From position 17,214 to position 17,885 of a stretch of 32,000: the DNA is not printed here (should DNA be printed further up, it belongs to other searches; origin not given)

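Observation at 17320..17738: Near-consensus SOS (LexA) box controlling an uncharacterised 124-aa protein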

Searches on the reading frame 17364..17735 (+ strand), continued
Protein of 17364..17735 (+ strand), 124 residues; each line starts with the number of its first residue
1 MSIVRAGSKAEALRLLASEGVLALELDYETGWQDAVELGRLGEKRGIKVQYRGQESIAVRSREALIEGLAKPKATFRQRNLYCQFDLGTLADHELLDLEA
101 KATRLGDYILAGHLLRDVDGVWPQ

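Call 40: search_protein_families(library=pfam, proteins=[P0151, P0152, P0153, P0156, P0157, P0158, P0170, P0173, P0178, P0129], max_evalue=10)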
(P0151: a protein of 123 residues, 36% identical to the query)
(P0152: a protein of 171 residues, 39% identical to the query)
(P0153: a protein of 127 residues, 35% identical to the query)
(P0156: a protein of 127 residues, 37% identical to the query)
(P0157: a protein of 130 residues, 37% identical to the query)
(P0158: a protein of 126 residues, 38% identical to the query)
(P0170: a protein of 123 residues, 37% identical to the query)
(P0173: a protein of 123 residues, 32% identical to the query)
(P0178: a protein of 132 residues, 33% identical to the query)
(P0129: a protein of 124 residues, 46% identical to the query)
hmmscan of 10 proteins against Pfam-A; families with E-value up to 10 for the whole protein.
P0151 (123 aa): 0 families

P0152 (171 aa): 0 families

P0153 (127 aa): 0 families

P0156 (127 aa): 0 families

P0157 (130 aa): 0 families

P0158 (126 aa): 0 families

P0170 (123 aa): 0 families

P0173 (123 aa): 0 families

P0178 (132 aa): 2 families
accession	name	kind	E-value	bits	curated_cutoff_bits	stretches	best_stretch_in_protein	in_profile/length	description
PF20274.4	cREC_REC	-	8.9e-05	23.5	27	2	13-46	18-50/88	Cyclic-phosphate processing Receiver domain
PF07791.16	Imm11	-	0.046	13.5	22.1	1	18-51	79-112/194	Immunity protein family (Imm11)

P0129 (124 aa): 0 families
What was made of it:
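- Closest known: cREC. Same: The most distant family member scores 23.5 bits against the model (call 40).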

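Call 45: find_homologous_proteins(query=A3, max_evalue=0.01)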
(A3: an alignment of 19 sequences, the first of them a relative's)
Query A3 (19 sequences) (132 aa, profile of the alignment): 9 proteins with E <= 0.01 among 5536 candidates.
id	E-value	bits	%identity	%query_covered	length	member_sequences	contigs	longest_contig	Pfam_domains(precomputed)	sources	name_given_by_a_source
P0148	2.6e-37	145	24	89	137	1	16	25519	-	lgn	-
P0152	5.2e-35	138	28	66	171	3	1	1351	-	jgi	-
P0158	1.5e-33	133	24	84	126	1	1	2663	-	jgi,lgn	jgi:hypothetical protein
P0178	5.7e-33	131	100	100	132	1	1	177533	-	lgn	-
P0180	4.6e-31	125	27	90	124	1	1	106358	-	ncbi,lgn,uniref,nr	ncbi:hypothetical protein D9X30_3275 [Cupriavidus sp. U2]|uniref:PHA-granule associated protein 4 n=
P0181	5.0e-31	125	32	82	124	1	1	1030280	-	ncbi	ncbi:PHA-granule associated protein 4 [Cupriavidus sp. PET2-C1]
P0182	8.9e-30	121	29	86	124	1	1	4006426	-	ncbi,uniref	ncbi:PHA-granule associated protein 4 [Cupriavidus oxalaticus]|uniref:PHA-granule associated protein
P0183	1.1e-27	114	74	100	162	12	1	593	-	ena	-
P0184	5.4e-27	112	82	100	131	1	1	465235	-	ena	-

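Call 46: find_encoding_contigs(protein=P0178, flank=8000, max_places=2)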
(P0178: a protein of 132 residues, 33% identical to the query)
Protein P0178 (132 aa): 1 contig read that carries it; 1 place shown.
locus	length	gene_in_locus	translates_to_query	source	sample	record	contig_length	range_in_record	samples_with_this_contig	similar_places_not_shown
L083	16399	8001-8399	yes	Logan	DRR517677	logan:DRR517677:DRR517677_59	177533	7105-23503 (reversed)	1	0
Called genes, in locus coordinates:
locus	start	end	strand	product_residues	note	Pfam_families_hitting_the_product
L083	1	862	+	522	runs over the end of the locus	-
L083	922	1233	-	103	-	-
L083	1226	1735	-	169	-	-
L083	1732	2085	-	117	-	-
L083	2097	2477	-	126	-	-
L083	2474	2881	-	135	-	-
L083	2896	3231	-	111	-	-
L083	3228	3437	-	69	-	-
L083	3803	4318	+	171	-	-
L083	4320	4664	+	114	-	-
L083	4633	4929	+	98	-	-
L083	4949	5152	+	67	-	-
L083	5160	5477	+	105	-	-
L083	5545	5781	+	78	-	-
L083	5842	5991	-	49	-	-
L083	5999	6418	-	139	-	-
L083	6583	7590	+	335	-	PF00154:RecA_N, PF06745:ATPase (weak)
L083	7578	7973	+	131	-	-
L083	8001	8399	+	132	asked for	-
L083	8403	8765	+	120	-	-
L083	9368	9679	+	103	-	-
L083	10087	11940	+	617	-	-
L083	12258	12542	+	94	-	-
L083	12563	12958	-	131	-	-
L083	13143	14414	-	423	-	-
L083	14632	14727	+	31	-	-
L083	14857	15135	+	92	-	-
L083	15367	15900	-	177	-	PF02600:DsbB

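Call 47: find_encoding_contigs(protein=P0148, flank=8000, max_places=3)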
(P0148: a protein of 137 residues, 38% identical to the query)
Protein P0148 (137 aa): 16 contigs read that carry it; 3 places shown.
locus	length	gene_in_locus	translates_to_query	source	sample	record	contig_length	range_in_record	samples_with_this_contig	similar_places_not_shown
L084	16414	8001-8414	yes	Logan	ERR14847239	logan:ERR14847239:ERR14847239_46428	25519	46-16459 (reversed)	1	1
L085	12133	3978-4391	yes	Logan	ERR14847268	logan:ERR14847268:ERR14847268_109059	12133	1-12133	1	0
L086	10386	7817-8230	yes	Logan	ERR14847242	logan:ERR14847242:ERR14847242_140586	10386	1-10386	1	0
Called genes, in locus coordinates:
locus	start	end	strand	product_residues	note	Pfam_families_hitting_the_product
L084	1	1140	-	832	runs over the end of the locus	PF07514:TraI_2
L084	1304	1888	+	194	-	-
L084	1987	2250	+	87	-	-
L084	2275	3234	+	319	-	PF01343:Peptidase_S49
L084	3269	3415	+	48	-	-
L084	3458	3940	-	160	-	PF12705:PDDEXK_1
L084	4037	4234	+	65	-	-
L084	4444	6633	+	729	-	PF01751:Toprim, PF01131:Topoisom_bac, PF01396:Zn_ribbon_Top1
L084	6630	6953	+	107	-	-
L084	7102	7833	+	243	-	PF00765:Autoind_synth, PF13444:Acetyltransf_5, PF21926:FeeM (weak)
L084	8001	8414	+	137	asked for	-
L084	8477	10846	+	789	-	PF00270:DEAD, PF00271:Helicase_C, PF22590:Cas3-like_C_2 (faint), PF09369:MZB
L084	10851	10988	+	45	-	-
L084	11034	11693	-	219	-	-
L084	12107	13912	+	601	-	PF01507:PAPS_reduct (weak)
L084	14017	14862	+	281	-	-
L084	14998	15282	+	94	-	PF02599:CsrA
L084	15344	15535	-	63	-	PF02599:CsrA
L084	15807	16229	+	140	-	PF16509:KORA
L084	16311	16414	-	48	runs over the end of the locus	?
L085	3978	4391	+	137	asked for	-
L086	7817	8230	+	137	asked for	-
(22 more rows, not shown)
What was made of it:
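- One lies on a contig carrying a TraI_2 relaxase gene, TopB and an MrfA-like helicase, which I read as an ICE or plasmid (call 47).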

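Call 51: search_dna_similar(query=window:17364-17735:+, collection=plasmids, mode=protein, max_rows=40)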
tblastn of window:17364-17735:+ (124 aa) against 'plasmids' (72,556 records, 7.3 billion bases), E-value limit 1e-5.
Records with a match: 36; places in all: 53; records where one place covers at least 80% of the query: 33.
Best place of each record, by identity: 95-99% 1; 80-90% 3; 60-80% 27; <60% 5.
By first word of the organism name: Cupriavidus 18; Ralstonia 14; Aeromonas 2; Vibrio 2.
By predicted mobility (MOB-suite, as given by PLSDB): non-mobilizable 15; mobilizable 14; conjugative 7.
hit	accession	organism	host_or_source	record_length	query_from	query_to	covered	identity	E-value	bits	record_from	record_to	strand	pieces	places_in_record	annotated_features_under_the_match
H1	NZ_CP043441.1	Cupriavidus campinensis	cell culture,soil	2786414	1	123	99%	96.7%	2e-71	238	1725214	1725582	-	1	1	none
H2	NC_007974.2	Cupriavidus metallidurans CH34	-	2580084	1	123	99%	89.4%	2e-65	220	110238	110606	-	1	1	none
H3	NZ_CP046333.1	Cupriavidus metallidurans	sedimentation pond in a zinc factory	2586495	1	123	99%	89.4%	2e-65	220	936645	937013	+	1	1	none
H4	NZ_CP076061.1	Cupriavidus sp. EM10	Pure-cultured cell,sewage water sludge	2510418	1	122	98%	86.9%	7e-55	190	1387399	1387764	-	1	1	none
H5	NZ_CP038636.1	Cupriavidus oxalaticus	whole organism,sewage sludge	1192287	1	124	100%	67.7%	9e-49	172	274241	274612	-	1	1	none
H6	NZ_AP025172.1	Cupriavidus sp. P-10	-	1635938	1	124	100%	67.7%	3e-48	171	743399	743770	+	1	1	none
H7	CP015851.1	Ralstonia solanacearum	Rhizoma kaempferiae,cell culture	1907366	4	122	96%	70.6%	6e-48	170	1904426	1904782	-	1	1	hypothetical protein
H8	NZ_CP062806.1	Cupriavidus basilensis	Cell culture,Sediment of a freshwater ...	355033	1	122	98%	68.9%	4e-50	176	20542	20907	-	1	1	PHA-granule associated protein 4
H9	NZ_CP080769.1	Cupriavidus pinatubonensis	genomic assembly,soil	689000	1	122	98%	68.0%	1e-46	167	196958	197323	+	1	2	PHA-granule associated protein 4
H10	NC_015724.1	Cupriavidus necator N-1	soil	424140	1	124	100%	66.1%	4e-49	174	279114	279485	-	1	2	hypothetical protein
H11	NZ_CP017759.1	Cupriavidus necator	whole organism,soil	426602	1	124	100%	66.1%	8e-48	170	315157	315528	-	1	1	PHA-granule associated protein 4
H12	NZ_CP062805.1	Cupriavidus basilensis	Cell culture,Sediment of a freshwater ...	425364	1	124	100%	66.1%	4e-47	168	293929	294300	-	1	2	hypothetical protein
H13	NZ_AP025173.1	Cupriavidus sp. P-10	-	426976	1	124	100%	66.1%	4e-47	168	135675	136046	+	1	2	hypothetical protein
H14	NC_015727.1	Cupriavidus necator N-1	soil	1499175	1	122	98%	67.2%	3e-49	174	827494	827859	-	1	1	record has no annotation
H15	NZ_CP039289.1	Cupriavidus necator H16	single cell,sludge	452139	1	124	100%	65.3%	9e-46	164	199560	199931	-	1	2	hypothetical protein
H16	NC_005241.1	Cupriavidus necator H16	-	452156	1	124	100%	65.3%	9e-46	164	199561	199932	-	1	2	hypothetical protein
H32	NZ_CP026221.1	Aeromonas sp. ASNIH4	-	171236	1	115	93%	49.6%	1e-23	101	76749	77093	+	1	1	hypothetical protein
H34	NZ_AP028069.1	Vibrio sp. FE10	Apostichopus japonicus,fertilized egg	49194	2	115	92%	35.1%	2e-11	66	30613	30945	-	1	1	hypothetical protein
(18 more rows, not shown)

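Call 52: search_dna_similar(query=window:17364-17735:+, collection=phages, mode=protein, max_evalue=0.01)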
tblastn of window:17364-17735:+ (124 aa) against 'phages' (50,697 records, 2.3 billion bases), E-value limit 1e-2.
No match.
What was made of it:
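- Tried and rejected: The phage collection (tblastn) has no homologue (call 52).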

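Call 53: get_annotated_region(hit=H16, flank=6000)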
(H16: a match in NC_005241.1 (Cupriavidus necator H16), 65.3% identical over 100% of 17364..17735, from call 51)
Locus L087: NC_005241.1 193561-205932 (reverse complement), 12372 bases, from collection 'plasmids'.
description: Cupriavidus necator H16 megaplasmid pHG1, complete sequence
organism: Cupriavidus necator H16 (NCBI taxid 381666)
taxonomy: Bacteria; Pseudomonadota; Betaproteobacteria; Burkholderiales; Burkholderiaceae; Cupriavidus; Cupriavidus necator; Cupriavidus necator H16
host: -; source: -; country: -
typing (MOB-suite, as given by PLSDB): conjugative; replicon rep_cluster_120; relaxase MOBH,MOBP; mating-pair formation MPF_T
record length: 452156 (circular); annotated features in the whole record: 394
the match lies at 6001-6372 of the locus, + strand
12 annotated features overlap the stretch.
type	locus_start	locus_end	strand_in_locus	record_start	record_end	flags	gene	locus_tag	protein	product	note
CDS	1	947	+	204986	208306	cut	-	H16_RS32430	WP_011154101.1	DEAD/DEAH box helicase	-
CDS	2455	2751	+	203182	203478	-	-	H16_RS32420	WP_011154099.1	type II toxin-antitoxin system RelB/DinJ family antitoxin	-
CDS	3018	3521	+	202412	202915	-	-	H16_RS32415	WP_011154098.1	helix-turn-helix domain-containing protein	-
CDS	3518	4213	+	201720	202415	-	-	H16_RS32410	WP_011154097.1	nucleotidyl transferase AbiEii/AbiGii toxin family protein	-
CDS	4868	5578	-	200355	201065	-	-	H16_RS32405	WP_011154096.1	metallophosphoesterase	-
CDS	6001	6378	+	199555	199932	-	-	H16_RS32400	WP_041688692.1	hypothetical protein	-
CDS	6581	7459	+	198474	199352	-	-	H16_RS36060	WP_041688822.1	hypothetical protein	-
CDS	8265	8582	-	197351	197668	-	-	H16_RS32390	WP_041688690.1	hypothetical protein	-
CDS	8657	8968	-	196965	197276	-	-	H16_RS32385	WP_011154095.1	H-NS histone family protein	-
CDS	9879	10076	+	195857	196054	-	-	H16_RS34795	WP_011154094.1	hypothetical protein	-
CDS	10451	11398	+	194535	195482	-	-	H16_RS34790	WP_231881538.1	polyhydroxyalkanoate depolymerase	-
CDS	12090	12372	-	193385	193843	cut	-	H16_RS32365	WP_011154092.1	hypothetical protein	-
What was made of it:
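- Paralogues occur on pHG1 and on other megaplasmids or replicons filed as plasmids (calls 51, 53).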

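Call 54: get_annotated_region(hit=H2, flank=5000)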
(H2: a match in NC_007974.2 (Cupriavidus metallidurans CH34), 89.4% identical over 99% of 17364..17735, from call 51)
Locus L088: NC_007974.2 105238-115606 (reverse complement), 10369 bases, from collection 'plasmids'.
description: Cupriavidus metallidurans CH34 megaplasmid, complete sequence
organism: Cupriavidus metallidurans CH34 (NCBI taxid 266264)
taxonomy: Bacteria; Pseudomonadota; Betaproteobacteria; Burkholderiales; Burkholderiaceae; Cupriavidus; Cupriavidus metallidurans; Cupriavidus metallidurans CH34
host: -; source: -; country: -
typing (MOB-suite, as given by PLSDB): mobilizable; replicon rep_cluster_104,rep_cluster_1581,rep_cluster_80; relaxase MOBP,MOBP
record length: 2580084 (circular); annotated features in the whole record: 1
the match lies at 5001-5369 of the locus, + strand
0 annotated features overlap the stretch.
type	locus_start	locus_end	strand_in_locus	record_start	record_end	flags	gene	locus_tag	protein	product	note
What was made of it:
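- Tried and rejected: I could not obtain the H16 or CH34 locus tags, because the PLSDB copy of the CH34 chromid carries no annotation (call 54).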

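Call 56: search_protein_families(library=pfam, proteins=[L083:6583-7587:+, L083:7578-7970:+, L083:8403-8762:+, L084:8477-10843:+, L082:9302-9916:+, L081:8429-9166:+], max_evalue=0.01)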
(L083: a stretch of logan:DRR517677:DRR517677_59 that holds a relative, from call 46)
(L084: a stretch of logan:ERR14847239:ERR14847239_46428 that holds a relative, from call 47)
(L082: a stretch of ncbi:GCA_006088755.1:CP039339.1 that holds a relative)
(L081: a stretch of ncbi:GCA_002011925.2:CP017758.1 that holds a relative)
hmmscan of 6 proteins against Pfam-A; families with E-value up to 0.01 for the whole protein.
L083:6583-7587:+ (335 aa): 7 families
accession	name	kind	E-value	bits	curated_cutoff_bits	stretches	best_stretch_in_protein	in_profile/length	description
PF00154.27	RecA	-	5.9e-55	187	27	1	32-263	32-261/262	recA bacterial DNA recombination protein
PF06745.19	ATPase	-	2.7e-07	30.6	26.6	1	35-212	3-188/231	KaiC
PF13479.12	AAA_24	-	9.6e-05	22.7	27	1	57-198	7-138/195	AAA domain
PF08423.17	Rad51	-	0.00016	21.4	22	1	34-223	9-212/244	Rad51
PF00004.35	AAA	-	0.00017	22.5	21.2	1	57-187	3-107/131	ATPase family associated with various cellular activities (AAA)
PF13481.12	AAA_25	-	0.0062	16.6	27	0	57-83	38-62/195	AAA domain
PF09848.15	SLFN-g3_helicase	-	0.0076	16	24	0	57-115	6-59/354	Schlafen group 3, DNA/RNA helicase domain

L083:7578-7970:+ (131 aa): 0 families

L083:8403-8762:+ (120 aa): 0 families

L084:8477-10843:+ (789 aa): 4 families
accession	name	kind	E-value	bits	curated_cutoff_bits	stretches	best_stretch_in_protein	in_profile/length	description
PF00270.35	DEAD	-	1.5e-18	67.5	26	1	66-260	2-164/167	DEAD/DEAH box helicase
PF00271.37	Helicase_C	-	1.7e-17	64.1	23.5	1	315-418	10-109/110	Helicase conserved C-terminal domain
PF09369.15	MZB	-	3.7e-10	40.8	24.2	1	694-767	4-80/80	MrfA Zn-binding domain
PF22590.2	Cas3-like_C_2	-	2e-05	25.2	27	1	321-419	2-105/106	CRISPR-associated nuclease/helicase Cas3, C-terminal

L082:9302-9916:+ (205 aa): 0 families

L081:8429-9166:+ (246 aa): 1 family
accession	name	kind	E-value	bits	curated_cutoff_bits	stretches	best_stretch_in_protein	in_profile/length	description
PF01223.29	Endonuclease_NS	-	3e-49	168.1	23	1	45-243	12-221/223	DNA/RNA non-specific endonuclease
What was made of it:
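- Another lies next to an MrfA-type helicase (calls 47, 56).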

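Call 57: get_annotated_region(hit=H32, flank=7000)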
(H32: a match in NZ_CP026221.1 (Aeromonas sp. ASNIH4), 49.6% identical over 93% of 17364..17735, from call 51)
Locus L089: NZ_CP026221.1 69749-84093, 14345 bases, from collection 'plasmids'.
description: Aeromonas sp. ASNIH4 plasmid pAER-f909, complete sequence
organism: Aeromonas sp. ASNIH4 (NCBI taxid 1636609)
taxonomy: Bacteria; Pseudomonadota; Gammaproteobacteria; Aeromonadales; Aeromonadaceae; Aeromonas; Aeromonas sp. ASNIH4
host: -; source: -; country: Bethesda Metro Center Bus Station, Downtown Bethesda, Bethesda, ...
typing (MOB-suite, as given by PLSDB): mobilizable; replicon rep_cluster_1332; relaxase MOBH
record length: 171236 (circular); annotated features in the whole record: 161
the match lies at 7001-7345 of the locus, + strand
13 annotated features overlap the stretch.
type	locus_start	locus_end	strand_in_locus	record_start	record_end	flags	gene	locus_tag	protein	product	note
CDS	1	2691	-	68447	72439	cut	-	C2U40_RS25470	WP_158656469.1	helicase-related protein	-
CDS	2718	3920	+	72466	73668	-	-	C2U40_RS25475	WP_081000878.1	ISL3-like element ISAeme19 family transposase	GO:0006313 - DNA transposition [Evidence IEA]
CDS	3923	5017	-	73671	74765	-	-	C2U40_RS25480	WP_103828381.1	SAM-dependent DNA methyltransferase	-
CDS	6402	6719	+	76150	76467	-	-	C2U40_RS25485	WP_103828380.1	hypothetical protein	-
CDS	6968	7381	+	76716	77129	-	-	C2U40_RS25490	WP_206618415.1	hypothetical protein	-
CDS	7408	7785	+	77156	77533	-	-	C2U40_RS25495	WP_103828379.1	hypothetical protein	-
CDS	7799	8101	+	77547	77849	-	-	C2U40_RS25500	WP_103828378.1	hypothetical protein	-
CDS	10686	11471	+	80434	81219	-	-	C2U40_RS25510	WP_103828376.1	hypothetical protein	-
CDS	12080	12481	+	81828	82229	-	-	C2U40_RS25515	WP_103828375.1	H-NS family nucleoid-associated regulatory protein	GO:0006355 - regulation of DNA-templated transcription [Evidence IEA]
CDS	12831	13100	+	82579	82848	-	-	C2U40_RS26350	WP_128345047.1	hypothetical protein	-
CDS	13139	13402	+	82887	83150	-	-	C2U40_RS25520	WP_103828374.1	hypothetical protein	-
CDS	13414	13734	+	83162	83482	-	-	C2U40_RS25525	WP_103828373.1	hypothetical protein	-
CDS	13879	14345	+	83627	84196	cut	-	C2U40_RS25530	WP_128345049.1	hypothetical protein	-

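Call 58: get_annotated_region(hit=H34, flank=7000)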
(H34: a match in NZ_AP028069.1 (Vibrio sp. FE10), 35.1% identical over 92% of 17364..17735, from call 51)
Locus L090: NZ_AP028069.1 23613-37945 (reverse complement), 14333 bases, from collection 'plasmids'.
description: Vibrio sp. FE10 plasmid pFE10, complete sequence
organism: Vibrio sp. FE10 (NCBI taxid 3035453)
taxonomy: Bacteria; Pseudomonadota; Gammaproteobacteria; Vibrionales; Vibrionaceae; Vibrio; Vibrio sp. FE10
host: -; source: Apostichopus japonicus,fertilized egg; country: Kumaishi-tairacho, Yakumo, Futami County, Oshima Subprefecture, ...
typing (MOB-suite, as given by PLSDB): non-mobilizable; mating-pair formation MPF_F
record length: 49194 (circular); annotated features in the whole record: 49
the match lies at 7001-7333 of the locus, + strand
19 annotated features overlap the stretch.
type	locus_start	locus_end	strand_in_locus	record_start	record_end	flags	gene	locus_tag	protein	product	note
CDS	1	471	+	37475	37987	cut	-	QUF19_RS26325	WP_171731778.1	hypothetical protein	-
CDS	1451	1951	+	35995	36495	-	-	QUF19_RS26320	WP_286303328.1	hypothetical protein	-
CDS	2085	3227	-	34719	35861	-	-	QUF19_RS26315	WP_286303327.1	GIY-YIG nuclease family protein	-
CDS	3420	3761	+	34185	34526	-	-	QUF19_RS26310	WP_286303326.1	hypothetical protein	-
CDS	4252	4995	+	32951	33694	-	-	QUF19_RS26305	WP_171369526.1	hypothetical protein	-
CDS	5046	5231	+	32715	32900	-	-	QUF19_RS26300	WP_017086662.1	hypothetical protein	-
CDS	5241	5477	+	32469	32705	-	-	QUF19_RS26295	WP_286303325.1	hypothetical protein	-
CDS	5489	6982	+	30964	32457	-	-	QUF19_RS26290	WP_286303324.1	hypothetical protein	-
CDS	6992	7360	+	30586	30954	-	-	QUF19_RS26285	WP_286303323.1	hypothetical protein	-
CDS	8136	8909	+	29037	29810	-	-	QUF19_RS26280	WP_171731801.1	ParA family protein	-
CDS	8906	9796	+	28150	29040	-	-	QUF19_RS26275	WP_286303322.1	ParB/RepB/Spo0J family partition protein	GO:0007059 - chromosome segregation [Evidence IEA]; GO:0000910 - cytokinesis [Evidence IEA]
CDS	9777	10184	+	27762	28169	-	-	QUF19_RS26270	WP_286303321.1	hypothetical protein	-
CDS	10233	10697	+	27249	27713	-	-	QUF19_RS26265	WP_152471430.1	hypothetical protein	-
CDS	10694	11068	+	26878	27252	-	-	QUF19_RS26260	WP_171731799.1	hypothetical protein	-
CDS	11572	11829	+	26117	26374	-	-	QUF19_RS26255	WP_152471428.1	hypothetical protein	-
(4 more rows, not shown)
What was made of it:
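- Others are on Aeromonas and Vibrio plasmids (calls 57, 58).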

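Call 60: search_protein_families(library=padloc, proteins=[window:17364-17735:+, P0178, P0148, P0140], max_evalue=1)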
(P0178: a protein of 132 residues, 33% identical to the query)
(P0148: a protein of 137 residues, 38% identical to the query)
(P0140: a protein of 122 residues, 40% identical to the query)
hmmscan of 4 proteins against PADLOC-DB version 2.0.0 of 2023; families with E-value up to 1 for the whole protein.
window:17364-17735:+ (124 aa): 0 families

P0178 (132 aa): 0 families

P0148 (137 aa): 0 families

P0140 (122 aa): 0 families
